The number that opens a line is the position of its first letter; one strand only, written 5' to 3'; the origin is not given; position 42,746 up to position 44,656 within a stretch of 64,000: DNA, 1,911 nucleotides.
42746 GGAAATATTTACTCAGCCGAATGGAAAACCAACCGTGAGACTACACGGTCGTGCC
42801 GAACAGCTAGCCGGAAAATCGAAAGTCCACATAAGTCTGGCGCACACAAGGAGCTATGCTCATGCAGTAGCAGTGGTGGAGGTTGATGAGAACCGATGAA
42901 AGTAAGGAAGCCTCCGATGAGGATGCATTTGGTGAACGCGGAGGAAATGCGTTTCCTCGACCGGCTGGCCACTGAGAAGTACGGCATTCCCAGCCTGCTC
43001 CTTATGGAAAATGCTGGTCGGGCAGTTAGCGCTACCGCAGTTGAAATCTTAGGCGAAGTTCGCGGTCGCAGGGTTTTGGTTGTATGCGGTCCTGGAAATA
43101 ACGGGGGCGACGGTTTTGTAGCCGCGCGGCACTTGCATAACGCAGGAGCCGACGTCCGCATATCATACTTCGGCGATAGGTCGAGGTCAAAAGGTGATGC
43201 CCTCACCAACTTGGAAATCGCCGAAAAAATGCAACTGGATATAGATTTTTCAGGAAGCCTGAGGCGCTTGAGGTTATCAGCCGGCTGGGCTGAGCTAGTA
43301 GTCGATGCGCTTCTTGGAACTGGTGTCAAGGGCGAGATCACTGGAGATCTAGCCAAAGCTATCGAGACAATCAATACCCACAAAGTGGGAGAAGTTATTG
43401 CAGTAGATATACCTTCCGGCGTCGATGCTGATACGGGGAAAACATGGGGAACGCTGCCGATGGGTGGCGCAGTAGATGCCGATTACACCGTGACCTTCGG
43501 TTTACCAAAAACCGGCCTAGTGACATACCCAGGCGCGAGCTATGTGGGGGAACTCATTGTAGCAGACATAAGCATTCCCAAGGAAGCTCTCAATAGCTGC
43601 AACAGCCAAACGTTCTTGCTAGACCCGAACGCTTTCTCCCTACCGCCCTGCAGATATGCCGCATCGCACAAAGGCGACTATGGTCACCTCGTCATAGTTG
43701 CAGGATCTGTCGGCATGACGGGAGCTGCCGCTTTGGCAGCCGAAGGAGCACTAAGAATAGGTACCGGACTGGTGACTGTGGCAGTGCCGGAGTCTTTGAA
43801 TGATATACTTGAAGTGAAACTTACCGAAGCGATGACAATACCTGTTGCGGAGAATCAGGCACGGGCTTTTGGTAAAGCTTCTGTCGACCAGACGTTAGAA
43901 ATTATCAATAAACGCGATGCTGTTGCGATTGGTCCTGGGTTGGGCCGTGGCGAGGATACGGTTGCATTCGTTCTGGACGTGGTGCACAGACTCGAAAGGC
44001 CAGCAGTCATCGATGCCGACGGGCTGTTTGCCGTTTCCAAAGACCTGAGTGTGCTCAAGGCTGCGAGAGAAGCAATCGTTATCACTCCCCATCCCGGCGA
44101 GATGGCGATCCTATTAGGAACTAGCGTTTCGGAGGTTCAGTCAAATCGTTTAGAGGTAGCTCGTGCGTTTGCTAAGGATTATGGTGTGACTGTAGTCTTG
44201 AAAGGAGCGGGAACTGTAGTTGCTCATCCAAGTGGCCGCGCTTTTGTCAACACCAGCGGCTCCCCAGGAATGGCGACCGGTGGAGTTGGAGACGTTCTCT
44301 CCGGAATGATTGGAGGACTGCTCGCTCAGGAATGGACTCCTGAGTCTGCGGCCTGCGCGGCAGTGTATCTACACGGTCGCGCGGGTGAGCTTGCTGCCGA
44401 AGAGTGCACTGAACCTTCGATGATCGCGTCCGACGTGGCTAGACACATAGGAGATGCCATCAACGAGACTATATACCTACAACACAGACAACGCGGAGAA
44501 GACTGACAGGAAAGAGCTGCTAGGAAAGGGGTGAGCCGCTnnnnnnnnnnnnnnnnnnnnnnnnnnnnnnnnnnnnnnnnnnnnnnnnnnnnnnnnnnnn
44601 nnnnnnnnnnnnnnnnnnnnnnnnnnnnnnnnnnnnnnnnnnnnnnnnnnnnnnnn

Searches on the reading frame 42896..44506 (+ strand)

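Call 21: search_protein_families(library=pfam, proteins=[window:42896-44506:+], max_evalue=0.001)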
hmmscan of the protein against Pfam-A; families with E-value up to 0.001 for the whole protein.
window:42896-44506:+ (536 aa): 3 families
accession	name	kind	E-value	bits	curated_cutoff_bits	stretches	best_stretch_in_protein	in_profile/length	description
PF01256.23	Carb_kinase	-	5.4e-61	206.6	27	1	266-517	2-239/242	NAD(P)H-hydrate dehydratase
PF03853.21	YjeF_N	-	7.1e-49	166.5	24.9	1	36-207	4-169/169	YjeF-related protein N-terminus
PF02110.20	HK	-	0.00079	19.3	27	0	412-507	134-229/247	Hydroxyethylthiazole kinase family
